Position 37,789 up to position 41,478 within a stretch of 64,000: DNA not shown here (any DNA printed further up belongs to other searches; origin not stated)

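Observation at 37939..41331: PolC-type replicative polymerase with no proofreading exonuclease insertion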

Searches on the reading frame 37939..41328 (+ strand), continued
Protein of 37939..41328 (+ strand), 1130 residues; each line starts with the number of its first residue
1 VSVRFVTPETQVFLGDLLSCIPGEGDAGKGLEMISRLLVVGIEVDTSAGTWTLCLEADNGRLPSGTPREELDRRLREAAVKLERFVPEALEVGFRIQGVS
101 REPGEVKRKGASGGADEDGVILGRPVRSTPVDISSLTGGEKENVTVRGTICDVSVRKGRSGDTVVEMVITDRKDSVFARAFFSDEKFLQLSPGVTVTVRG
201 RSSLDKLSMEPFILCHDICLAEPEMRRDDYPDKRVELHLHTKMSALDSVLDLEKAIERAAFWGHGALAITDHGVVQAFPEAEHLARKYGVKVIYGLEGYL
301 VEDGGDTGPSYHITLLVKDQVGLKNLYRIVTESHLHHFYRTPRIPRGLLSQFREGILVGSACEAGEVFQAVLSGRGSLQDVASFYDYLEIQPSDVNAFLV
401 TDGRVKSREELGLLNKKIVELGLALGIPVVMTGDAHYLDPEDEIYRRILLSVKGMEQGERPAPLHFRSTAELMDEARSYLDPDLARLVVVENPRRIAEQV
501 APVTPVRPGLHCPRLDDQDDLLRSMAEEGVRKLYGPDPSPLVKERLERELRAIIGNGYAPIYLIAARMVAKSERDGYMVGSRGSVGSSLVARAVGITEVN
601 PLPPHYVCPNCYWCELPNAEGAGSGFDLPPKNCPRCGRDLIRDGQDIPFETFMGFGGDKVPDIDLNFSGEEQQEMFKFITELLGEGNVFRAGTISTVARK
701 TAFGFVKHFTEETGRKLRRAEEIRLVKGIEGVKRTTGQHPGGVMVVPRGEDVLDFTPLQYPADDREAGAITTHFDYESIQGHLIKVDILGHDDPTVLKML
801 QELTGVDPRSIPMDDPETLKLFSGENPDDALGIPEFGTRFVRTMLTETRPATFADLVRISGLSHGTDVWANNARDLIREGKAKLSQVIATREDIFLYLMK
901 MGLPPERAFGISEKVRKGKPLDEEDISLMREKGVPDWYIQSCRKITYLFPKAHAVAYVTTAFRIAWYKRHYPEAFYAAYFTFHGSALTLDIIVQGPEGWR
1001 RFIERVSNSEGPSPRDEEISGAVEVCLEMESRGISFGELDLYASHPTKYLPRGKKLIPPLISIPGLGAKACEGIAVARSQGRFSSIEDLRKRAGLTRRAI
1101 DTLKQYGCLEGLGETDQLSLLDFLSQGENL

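Call 20: find_related_loci(query=window:37939-41328:+, collection=genome_contigs, flank=10000)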
Query window:37939-41328:+ (1130 aa) in genome_contigs; peptide patterns used: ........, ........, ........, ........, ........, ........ (x = any residue, [..] = any of these).
121 stretches matched a pattern; 5 encode a relative of the query (tblastn E <= 1e-3); 3 distinct loci.
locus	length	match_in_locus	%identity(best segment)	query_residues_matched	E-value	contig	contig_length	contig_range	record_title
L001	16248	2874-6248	89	1-1125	0e+0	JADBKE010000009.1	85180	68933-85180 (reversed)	MAG: Candidatus Fermentithermobacillaceae bacterium isolate Bu31 contig_489_pilon_pilon_pilon, whole genome shotgun sequ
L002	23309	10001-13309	60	37-1121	0e+0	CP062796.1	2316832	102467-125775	MAG: Candidatus Fermentithermobacillus carboniphilus isolate Bu02 chromosome, complete genome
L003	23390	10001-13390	92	1-1130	0e+0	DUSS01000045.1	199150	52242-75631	MAG TPA_asm: Candidatus Fermentithermobacillaceae bacterium isolate AS04akNAM_61 20206_AS04, whole genome shotgun sequen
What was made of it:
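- Tried and rejected: The lineage was inferred from the nearest GTDB representatives instead (call 20).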

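Call 42: search_protein_families(library=pfam, proteins=[P0059, P0060, P0110, P0003, P0044], max_evalue=0.01)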
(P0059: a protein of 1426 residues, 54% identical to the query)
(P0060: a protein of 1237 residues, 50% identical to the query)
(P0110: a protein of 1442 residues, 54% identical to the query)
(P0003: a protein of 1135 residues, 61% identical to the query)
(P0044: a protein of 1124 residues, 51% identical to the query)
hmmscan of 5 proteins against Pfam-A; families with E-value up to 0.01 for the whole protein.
P0059 (1426 aa): 12 families
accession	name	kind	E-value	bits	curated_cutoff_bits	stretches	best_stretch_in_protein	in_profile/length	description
PF07733.18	DNA_pol3_alpha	-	1.2e-57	196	23.9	1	814-1083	2-260/260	Bacterial DNA polymerase III alpha NTPase domain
PF00929.31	RNase_T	-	8.1e-44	150.5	24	1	415-569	1-163/164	Exonuclease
PF02811.25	PHP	-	6.8e-32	111.5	26.4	2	328-395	1-68/164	PHP domain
PF17657.6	DNA_pol3_finger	-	3.4e-27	95.3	22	1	1086-1227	1-150/166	Bacterial DNA polymerase III alpha subunit finger domain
PF14579.12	HHH_6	-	1.3e-15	57.8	25.6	1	1338-1420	1-86/90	Helix-hairpin-helix motif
PF11490.13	DNA_pol3_a_NII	-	1.9e-11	44.3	26.3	1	89-197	3-113/117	DNA polymerase III polC-type N-terminus II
PF01336.31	tRNA_anti-codon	-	9.2e-10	38.8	27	1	232-309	2-73/75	OB-fold nucleic acid binding domain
PF16473.11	Rv2179c-like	-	1.6e-07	31.6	27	1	413-571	1-174/177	3'-5' exoribonuclease Rv2179c-like domain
PF12836.13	HHH_3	-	4.2e-05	24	27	1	1368-1409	19-61/65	Helix-hairpin-helix motif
PF21762.3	DEDDh_C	-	0.00011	22.8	27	1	490-567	105-182/188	DNA polymerase III subunit epsilon-like, C-terminal domain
PF13482.12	RNase_H_2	-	0.0017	18.8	22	0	416-579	2-140/165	RNase_H superfamily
PF14480.11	DNA_pol3_a_NI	-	0.0031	17.9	22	0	8-62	5-59/72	DNA polymerase III polC-type N-terminus I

P0060 (1237 aa): 9 families
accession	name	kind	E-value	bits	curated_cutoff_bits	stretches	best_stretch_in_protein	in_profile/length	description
PF07733.18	DNA_pol3_alpha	-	2.6e-58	198.1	23.9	2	626-807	3-144/260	Bacterial DNA polymerase III alpha NTPase domain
PF02811.25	PHP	-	1e-37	130.4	26.4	1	337-491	1-152/164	PHP domain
PF17657.6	DNA_pol3_finger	-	3.9e-27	95.1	22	1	897-1041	1-159/166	Bacterial DNA polymerase III alpha subunit finger domain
PF14480.11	DNA_pol3_a_NI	-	3.6e-11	43.3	22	1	17-82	2-67/72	DNA polymerase III polC-type N-terminus I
PF14579.12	HHH_6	-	6.9e-11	42.6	25.6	1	1149-1229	1-84/90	Helix-hairpin-helix motif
PF01336.31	tRNA_anti-codon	-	8e-11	42.2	27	1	242-320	1-73/75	OB-fold nucleic acid binding domain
PF11490.13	DNA_pol3_a_NII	-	3.4e-05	24.1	26.3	1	102-171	1-71/117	DNA polymerase III polC-type N-terminus II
PF17191.10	RecG_wedge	-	0.0003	20.9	23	1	232-310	44-117/162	RecG wedge domain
PF12836.13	HHH_3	-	0.0065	17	27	0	1178-1219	18-60/65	Helix-hairpin-helix motif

P0110 (1442 aa): 12 families
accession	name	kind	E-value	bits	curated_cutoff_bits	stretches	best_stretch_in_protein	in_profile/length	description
PF07733.18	DNA_pol3_alpha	-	1.2e-57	195.9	23.9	1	831-1099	3-260/260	Bacterial DNA polymerase III alpha NTPase domain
PF00929.31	RNase_T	-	1.1e-42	146.8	24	1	431-586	1-164/164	Exonuclease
PF02811.25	PHP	-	2.9e-31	109.5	26.4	1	345-695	1-152/164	PHP domain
PF17657.6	DNA_pol3_finger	-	4.9e-26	91.5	22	1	1102-1242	1-150/166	Bacterial DNA polymerase III alpha subunit finger domain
PF14579.12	HHH_6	-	8.6e-14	52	25.6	1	1354-1434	1-84/90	Helix-hairpin-helix motif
PF14480.11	DNA_pol3_a_NI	-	1.2e-11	44.8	22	1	17-87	2-72/72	DNA polymerase III polC-type N-terminus I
PF01336.31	tRNA_anti-codon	-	8e-10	39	27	1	249-324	1-69/75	OB-fold nucleic acid binding domain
PF11490.13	DNA_pol3_a_NII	-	2.1e-08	34.5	26.3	1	102-199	1-99/117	DNA polymerase III polC-type N-terminus II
PF21762.3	DEDDh_C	-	5.8e-05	23.8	27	1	508-588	107-187/188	DNA polymerase III subunit epsilon-like, C-terminal domain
PF16473.11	Rv2179c-like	-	0.00016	21.9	27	1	431-586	3-173/177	3'-5' exoribonuclease Rv2179c-like domain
PF13482.12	RNase_H_2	-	0.0026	18.2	22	0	432-570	2-118/165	RNase_H superfamily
PF12836.13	HHH_3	-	0.0091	16.5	27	0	1383-1425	18-61/65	Helix-hairpin-helix motif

P0003 (1135 aa): 6 families
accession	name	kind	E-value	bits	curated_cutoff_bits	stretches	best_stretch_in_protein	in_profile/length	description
PF07733.18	DNA_pol3_alpha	-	5.5e-58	197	23.9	2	534-716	2-144/260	Bacterial DNA polymerase III alpha NTPase domain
PF02811.25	PHP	-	4.3e-33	115.4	26.4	1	247-398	1-148/164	PHP domain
PF17657.6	DNA_pol3_finger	-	1e-23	83.9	22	1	807-933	2-148/166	Bacterial DNA polymerase III alpha subunit finger domain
PF14579.12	HHH_6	-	3e-11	43.8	25.6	1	1046-1128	1-86/90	Helix-hairpin-helix motif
PF01336.31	tRNA_anti-codon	-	3.6e-06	27.3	27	1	155-219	1-61/75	OB-fold nucleic acid binding domain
PF12836.13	HHH_3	-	3e-05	24.5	27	1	1076-1114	19-58/65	Helix-hairpin-helix motif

P0044 (1124 aa): 6 families
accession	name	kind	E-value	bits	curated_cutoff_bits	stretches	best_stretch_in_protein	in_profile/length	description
PF07733.18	DNA_pol3_alpha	-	6.5e-56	190.3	23.9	2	512-698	2-148/260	Bacterial DNA polymerase III alpha NTPase domain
PF02811.25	PHP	-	4.2e-33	115.4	26.4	1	228-377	1-148/164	PHP domain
PF17657.6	DNA_pol3_finger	-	1.4e-25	90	22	1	785-921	2-147/166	Bacterial DNA polymerase III alpha subunit finger domain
PF14579.12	HHH_6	-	1.8e-14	54.1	25.6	1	1036-1116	1-84/90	Helix-hairpin-helix motif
PF01336.31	tRNA_anti-codon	-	5.2e-08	33.1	27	1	136-210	1-72/75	OB-fold nucleic acid binding domain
PF12836.13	HHH_3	-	0.00014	22.3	27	1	1064-1106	17-60/65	Helix-hairpin-helix motif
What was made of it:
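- Checked: One is 200 aa after residue 305 (reference 398-597); on P0059 Pfam places RNase_T at 415-569, inside this gap (call 42).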

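Call 43: predict_structure(alignment_id=A1)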
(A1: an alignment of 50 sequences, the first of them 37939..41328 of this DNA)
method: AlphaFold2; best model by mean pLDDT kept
length: 1130 residues; sequences in the alignment: 50
mean_pLDDT: 88.4   pTM: 0.77
mean pLDDT of the five models: 88.4, 87.9, 86.5, 86.1, 85.7
residues with pLDDT >= 90: 735; 70-90: 313; 50-70: 55; < 50: 27
segments of 3 or more residues with pLDDT < 50: 25-27, 99-116, 1127-1130
pLDDT, mean of each block of 10 residues (from residue 1): 81 86 59 83 90 84 70 87 84 77 32 49 91 90 93 87 92 94 88 94 90 95 89 94 89 95 96 93 95 96 82 97 97 79 91 97 91 91 96 90 91 95 97 91 91 65 90 96 97 97 93 90 97 93 94 91 93 89 75 92 94 82 90 96 92 77 87 90 91 87 91 90 94 78 91 94 74 90 89 93 95 94 93 91 91 94 81 88 92 94 92 87 93 94 87 92 97 96 84 94 92 87 94 93 92 94 90 92 92 92 89 71 48
secondary structure, 60 per line:
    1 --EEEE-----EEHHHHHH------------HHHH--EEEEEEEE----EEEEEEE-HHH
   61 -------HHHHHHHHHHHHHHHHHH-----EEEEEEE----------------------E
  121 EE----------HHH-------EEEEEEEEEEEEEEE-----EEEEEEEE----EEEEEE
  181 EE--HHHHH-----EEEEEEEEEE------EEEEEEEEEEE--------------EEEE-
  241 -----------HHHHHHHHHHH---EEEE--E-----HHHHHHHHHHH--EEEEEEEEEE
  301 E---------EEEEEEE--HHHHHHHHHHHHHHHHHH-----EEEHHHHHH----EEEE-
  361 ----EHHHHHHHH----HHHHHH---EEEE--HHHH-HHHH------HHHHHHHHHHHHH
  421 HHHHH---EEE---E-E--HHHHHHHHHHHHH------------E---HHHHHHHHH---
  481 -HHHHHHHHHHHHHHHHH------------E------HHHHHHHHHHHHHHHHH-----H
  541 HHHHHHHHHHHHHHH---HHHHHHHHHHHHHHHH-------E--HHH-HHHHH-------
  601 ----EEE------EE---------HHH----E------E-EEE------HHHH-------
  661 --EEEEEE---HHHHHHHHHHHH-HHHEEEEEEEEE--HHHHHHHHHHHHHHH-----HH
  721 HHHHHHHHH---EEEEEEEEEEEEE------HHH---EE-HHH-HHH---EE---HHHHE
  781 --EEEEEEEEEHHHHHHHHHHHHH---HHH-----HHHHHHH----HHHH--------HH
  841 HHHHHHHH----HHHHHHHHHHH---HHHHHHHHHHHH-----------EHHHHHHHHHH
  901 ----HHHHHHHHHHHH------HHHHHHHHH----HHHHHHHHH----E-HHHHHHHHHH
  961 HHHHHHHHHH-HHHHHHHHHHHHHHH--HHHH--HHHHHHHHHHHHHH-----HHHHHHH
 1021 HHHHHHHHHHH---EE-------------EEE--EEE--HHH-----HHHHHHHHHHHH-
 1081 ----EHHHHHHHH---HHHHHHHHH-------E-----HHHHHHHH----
elements in order (helices of 4 or more, strands of 3 or more residues): E3-6 H14-19 H32-35 E38-45 E50-56 H68-85 E91-97 E120-122 E143-157 E163-170 E175-182 H185-189 E195-204 E211-221 E236-239 H252-262 E266-269 H278-288 E291-301 E311-317 H320-337 E343-345 H346-351 E356-359 H366-373 H378-383 E387-390 H393-396 H398-401 H408-425 E429-431 H440-452 H469-477 H482-498 H518-534 H540-555 H559-574 H589-593 E605-607 E641-643 H650-653 E663-668 H672-683 E688-696 H699-713 H719-729 E733-745 H776-779 E783-791 H792-804 H816-822 H827-830 H839-848 H853-863 H867-878 H891-900 H905-916 H923-931 H936-944 H951-970 H972-986 H989-992 H995-1008 H1014-1031 E1050-1052 E1055-1057 H1068-1079 H1086-1093 H1097-1105 H1119-1126
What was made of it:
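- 37939..38232 (+): N-terminal NI-like alpha/beta subdomain (residues 1-98), followed by a disordered linker (99-119). The NII subdomain of canonical PolC is absent. AF2 secondary structure and pLDDT, call 43.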

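Call 45: fold_search(model_id=the predicted structure, library=pdb)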
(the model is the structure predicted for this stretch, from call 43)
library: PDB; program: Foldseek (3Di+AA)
matches with E <= 10: 1317; with E <= 0.001: 60
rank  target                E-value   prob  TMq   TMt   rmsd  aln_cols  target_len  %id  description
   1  3f2c_A                0.0e+00  1.00  0.79  0.90   3.3      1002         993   48  DNA Polymerase PolC from Geobacillus kaustophilus complex with DNA, dGTP and Mn (released 2009-01-20)
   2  3f2b_A                0.0e+00  1.00  0.80  0.90   3.4      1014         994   48  DNA Polymerase PolC from Geobacillus kaustophilus complex with DNA, dGTP, Mg and Zn (released 2009-01-20)
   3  9qpc_A                6.7e-99  1.00  0.81  0.76   3.3      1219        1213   36  DNA polymerase with inhibitor (released 2025-09-24)
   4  9qrl_A                1.6e-90  1.00  0.74  0.76   3.3      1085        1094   38  DNA polymerase with inhibitor #2 (released 2025-09-24)
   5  9qrn_A                2.7e-85  1.00  0.73  0.74   3.6      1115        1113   37  DNA polymerase without DNA or inhibitor (released 2025-09-24)
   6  2hpi                  4.2e-43  1.00  0.58  0.58   6.1      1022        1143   21  Eubacterial and Eukaryotic Replicative DNA Polymerases are not Homologous: X-ray Structure of DNA Polymerase III (released 2006-09-19)
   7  5lew                  5.9e-42  1.00  0.57  0.69   6.6      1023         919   20  DNA polymerase (released 2017-10-25)
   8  7pu7_A                6.2e-42  1.00  0.57  0.60   7.7      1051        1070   20  DNA polymerase from M. tuberculosis (released 2022-02-23)
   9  4iqj_D                1.2e-41  1.00  0.58  0.56   6.1      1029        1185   22  Structure of PolIIIalpha-Tauc-DNA complex suggests an atomic model of the replisome (released 2013-03-13)
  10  3e0d_A                3.3e-41  1.00  0.58  0.57   6.5      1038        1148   21  Insights into the Replisome from the Crystral Structure of the Ternary Complex of the Eubacterial DNA Polymerase III a (released 2008-09-23)
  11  4jom                  7.3e-41  1.00  0.59  0.72   6.3      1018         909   22  Structure of E. coli Pol III 3mPHP mutant (released 2013-05-29)
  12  4iqj_C                8.0e-41  1.00  0.58  0.56   6.7      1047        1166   22  Structure of PolIIIalpha-Tauc-DNA complex suggests an atomic model of the replisome (released 2013-03-13)
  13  4iqj_A                3.2e-40  1.00  0.58  0.57   6.5      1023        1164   22  Structure of PolIIIalpha-Tauc-DNA complex suggests an atomic model of the replisome (released 2013-03-13)
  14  5fkv_A                4.3e-40  1.00  0.57  0.57   7.0      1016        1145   21  cryo-EM structure of the E. coli replicative DNA polymerase complex bound to DNA (DNA polymerase III alpha, beta, epsi (released 2015-11-25)
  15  2hnh                  4.5e-40  1.00  0.60  0.73   6.3      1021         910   21  Crystal structure of the catalytic alpha subunit of E. coli replicative DNA polymerase III (released 2006-09-19)
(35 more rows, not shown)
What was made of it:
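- Closest known: Geobacillus kaustophilus PolC delta-N/delta-Exo crystal construct. Same: 48% identity, TM 0.90 to the AF2 model (call 45).
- The AF2 model (mean pLDDT 88.4) matches the Geobacillus PolC delta-N/delta-Exo crystal structure at TM 0.90, rmsd 3.3 A (calls 43, 45).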

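Call 57: find_encoding_contigs(protein=P0001, flank=2000, max_places=3)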
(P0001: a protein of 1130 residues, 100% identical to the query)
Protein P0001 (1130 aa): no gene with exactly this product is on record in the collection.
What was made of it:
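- Tried and rejected: Provenance of the window. find_encoding_contigs on P0001 returned nothing (call 57).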
